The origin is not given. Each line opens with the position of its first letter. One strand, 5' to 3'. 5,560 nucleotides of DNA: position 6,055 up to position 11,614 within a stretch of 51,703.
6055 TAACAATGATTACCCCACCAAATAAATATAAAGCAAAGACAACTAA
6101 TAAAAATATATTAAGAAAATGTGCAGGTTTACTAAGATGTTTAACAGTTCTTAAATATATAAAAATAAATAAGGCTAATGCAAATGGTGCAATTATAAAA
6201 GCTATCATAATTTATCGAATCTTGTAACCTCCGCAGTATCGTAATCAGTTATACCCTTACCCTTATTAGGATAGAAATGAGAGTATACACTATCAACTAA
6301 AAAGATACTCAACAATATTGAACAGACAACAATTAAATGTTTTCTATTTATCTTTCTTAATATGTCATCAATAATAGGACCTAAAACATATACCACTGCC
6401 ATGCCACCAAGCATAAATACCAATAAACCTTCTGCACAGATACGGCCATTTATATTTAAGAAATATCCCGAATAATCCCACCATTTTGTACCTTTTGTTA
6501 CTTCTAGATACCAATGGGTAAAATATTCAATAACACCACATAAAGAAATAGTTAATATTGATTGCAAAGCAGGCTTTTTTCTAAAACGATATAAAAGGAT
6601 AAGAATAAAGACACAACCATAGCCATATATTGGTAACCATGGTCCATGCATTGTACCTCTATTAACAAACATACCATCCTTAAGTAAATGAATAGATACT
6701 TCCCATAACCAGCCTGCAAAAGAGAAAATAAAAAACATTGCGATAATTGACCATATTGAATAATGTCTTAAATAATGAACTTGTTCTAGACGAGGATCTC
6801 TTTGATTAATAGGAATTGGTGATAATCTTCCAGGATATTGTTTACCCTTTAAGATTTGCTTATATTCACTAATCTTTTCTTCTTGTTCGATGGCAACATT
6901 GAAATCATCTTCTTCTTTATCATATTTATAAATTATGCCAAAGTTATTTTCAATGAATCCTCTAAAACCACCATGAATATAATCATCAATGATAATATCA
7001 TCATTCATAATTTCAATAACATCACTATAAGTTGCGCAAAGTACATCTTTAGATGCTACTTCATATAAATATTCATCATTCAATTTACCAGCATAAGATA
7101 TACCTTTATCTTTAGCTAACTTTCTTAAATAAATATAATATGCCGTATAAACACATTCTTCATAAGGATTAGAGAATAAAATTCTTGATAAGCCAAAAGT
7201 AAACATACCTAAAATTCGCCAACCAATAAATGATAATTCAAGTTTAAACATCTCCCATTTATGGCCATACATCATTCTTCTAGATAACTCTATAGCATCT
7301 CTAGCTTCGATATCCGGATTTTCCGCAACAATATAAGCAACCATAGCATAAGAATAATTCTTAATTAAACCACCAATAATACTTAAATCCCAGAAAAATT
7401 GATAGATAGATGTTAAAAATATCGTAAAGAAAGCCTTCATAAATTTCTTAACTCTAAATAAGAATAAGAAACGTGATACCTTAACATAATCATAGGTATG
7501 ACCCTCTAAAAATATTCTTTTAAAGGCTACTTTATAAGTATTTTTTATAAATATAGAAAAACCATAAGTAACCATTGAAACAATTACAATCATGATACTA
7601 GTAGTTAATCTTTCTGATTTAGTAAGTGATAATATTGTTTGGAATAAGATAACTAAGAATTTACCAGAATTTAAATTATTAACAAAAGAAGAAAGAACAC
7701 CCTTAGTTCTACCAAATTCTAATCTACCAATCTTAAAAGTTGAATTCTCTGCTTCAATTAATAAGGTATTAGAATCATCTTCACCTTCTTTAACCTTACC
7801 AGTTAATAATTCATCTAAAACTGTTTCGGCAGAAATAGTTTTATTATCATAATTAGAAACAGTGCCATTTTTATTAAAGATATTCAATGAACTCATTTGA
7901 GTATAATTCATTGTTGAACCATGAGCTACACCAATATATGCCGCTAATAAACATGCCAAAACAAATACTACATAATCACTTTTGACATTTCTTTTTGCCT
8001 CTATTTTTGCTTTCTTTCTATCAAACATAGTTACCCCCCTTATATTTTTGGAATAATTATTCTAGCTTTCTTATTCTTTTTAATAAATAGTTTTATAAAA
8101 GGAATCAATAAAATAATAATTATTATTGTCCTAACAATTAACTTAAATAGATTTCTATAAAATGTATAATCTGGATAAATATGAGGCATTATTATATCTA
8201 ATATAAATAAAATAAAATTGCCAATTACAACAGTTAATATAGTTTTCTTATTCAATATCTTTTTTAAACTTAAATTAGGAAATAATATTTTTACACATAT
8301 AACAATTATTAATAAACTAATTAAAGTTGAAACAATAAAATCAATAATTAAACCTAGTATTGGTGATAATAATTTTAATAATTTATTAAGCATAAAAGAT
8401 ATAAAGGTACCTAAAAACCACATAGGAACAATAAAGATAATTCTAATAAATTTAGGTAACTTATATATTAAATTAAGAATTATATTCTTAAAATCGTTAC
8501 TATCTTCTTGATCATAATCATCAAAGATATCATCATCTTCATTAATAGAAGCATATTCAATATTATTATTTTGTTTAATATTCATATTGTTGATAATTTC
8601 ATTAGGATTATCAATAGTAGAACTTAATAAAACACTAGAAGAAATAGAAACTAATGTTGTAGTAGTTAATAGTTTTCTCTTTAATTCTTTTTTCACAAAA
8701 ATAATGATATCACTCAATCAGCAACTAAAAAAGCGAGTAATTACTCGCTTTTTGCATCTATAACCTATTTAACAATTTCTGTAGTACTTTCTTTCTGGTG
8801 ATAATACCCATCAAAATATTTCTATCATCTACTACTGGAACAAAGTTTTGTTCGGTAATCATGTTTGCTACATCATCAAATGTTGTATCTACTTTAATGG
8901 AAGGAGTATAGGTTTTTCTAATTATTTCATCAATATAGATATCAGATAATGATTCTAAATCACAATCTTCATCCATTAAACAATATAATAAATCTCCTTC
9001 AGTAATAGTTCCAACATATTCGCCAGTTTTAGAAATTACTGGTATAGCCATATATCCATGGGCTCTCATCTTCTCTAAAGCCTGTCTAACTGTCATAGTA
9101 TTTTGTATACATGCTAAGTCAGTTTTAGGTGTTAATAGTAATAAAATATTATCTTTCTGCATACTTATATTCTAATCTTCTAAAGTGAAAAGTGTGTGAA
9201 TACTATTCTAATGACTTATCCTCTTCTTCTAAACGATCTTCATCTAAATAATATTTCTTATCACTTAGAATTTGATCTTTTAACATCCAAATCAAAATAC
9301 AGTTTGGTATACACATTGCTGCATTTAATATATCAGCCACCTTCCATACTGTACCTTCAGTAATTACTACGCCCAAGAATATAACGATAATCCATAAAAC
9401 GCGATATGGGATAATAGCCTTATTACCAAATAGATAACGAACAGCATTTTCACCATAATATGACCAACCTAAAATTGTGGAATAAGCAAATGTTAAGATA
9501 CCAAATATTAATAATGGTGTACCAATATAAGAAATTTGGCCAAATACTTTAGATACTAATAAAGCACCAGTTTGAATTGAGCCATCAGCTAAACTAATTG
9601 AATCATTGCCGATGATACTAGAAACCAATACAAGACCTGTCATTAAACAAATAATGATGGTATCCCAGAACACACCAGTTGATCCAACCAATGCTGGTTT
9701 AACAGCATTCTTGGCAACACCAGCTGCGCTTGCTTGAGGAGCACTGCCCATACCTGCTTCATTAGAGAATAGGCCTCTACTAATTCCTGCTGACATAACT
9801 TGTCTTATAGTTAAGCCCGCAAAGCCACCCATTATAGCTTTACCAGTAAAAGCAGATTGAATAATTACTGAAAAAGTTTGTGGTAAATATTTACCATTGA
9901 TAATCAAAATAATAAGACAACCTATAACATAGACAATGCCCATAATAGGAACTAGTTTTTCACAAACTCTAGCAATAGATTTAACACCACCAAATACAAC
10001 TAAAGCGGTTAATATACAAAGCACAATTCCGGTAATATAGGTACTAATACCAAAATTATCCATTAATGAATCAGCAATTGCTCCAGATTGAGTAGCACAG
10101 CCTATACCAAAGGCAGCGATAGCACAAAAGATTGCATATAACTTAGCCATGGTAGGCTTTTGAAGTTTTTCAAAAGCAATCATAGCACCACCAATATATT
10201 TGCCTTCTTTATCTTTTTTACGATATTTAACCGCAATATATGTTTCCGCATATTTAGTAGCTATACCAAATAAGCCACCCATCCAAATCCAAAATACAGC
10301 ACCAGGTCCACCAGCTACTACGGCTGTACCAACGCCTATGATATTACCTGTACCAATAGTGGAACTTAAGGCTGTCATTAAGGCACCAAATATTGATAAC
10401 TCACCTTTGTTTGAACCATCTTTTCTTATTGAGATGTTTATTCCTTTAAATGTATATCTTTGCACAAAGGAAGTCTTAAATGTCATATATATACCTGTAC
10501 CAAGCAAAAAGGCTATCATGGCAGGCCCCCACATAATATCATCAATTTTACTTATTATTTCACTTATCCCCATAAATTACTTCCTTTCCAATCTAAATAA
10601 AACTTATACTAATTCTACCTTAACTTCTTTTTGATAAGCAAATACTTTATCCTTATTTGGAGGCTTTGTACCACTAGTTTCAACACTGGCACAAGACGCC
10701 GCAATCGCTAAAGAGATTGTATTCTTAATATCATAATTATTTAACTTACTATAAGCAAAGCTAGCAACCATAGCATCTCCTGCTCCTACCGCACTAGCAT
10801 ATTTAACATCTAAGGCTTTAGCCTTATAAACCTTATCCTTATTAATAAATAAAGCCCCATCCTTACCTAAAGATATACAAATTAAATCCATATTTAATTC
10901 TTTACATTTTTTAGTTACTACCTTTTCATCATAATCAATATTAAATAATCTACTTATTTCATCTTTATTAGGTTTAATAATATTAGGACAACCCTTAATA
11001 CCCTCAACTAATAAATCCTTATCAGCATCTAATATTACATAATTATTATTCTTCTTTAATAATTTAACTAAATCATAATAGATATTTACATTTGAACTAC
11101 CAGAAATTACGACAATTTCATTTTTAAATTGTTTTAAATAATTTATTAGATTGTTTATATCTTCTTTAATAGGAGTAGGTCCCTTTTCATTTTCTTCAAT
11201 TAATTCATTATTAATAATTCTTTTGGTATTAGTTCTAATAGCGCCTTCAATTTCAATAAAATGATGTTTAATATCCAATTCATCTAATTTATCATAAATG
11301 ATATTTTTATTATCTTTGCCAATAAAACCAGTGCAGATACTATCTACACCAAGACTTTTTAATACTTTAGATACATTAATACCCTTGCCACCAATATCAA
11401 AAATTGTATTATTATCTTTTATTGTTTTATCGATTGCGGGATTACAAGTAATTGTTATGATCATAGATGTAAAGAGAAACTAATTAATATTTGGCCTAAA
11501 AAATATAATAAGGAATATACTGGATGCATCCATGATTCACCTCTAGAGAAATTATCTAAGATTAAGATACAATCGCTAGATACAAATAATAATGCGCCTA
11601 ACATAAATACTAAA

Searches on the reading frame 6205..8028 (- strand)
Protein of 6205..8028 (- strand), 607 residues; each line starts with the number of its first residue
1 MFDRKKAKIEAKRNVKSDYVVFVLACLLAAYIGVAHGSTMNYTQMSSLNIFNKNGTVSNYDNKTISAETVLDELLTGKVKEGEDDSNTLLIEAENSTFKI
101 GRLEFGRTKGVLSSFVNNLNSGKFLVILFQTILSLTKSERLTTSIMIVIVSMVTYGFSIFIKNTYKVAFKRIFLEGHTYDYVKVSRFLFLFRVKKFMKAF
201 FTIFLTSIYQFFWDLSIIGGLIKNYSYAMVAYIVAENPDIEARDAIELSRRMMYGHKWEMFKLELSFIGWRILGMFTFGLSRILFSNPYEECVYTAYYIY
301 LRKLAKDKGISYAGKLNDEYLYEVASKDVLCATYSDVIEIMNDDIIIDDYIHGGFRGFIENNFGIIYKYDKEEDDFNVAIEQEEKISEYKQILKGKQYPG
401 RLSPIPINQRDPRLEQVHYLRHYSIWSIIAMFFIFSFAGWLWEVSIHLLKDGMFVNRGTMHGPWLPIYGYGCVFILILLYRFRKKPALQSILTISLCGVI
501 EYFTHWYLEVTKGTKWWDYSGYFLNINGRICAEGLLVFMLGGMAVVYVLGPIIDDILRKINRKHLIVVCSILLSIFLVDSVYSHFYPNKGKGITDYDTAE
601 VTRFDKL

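Call 16: find_encoding_contigs(protein=window:6205-8028:-, flank=10000, max_places=1)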
Protein window:6205-8028:- (607 aa): no gene with exactly this product is on record in the collection.

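Call 17: search_protein_families(library=pfam, proteins=[window:6205-8028:-], max_evalue=0.0001)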
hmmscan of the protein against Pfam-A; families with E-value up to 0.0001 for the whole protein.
window:6205-8028:- (607 aa): 2 families
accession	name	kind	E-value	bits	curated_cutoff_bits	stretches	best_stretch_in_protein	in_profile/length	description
PF06541.16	ABC_trans_CmpB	-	5.9e-42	143.8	25.9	1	431-583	2-150/151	Putative ABC-transporter type IV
PF06161.16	DUF975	-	1.2e-21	78.1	34.8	1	220-303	159-241/243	Protein of unknown function (DUF975)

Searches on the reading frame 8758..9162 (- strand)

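Call 17: search_protein_families(library=pfam, proteins=[window:8758-9162:-], max_evalue=0.0001)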
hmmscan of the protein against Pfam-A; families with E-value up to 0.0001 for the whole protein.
window:8758-9162:- (134 aa): 1 family
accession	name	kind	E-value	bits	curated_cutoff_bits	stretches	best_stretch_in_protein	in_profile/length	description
PF00571.33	CBS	-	3.8e-20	72.4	24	2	13-63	6-56/57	CBS domain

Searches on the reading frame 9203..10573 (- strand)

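Call 17: search_protein_families(library=pfam, proteins=[window:9203-10573:-], max_evalue=0.0001)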
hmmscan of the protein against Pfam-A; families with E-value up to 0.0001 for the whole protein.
window:9203-10573:- (456 aa): 1 family
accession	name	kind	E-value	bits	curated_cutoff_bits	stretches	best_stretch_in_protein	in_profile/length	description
PF01235.23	Na_Ala_symp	-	5.9e-120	401.6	24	1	51-452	5-389/392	Sodium:alanine symporter family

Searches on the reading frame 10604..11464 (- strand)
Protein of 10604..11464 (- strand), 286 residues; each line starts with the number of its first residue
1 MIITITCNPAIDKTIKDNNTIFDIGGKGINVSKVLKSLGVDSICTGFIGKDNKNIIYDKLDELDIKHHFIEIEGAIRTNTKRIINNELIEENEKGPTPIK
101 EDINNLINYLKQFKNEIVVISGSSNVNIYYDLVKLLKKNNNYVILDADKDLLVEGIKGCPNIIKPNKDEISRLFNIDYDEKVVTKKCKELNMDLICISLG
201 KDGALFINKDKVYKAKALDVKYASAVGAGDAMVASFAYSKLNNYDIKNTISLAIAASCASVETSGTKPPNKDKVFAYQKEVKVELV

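Call 53: search_protein_families(library=pfam, proteins=[window:10604-11464:-], max_evalue=0.0001)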
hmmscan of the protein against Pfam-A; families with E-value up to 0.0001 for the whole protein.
window:10604-11464:- (286 aa): 1 family
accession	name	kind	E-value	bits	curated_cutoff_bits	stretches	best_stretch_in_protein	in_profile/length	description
PF00294.29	PfkB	-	1e-39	137.1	25.8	1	13-271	24-300/302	pfkB family carbohydrate kinase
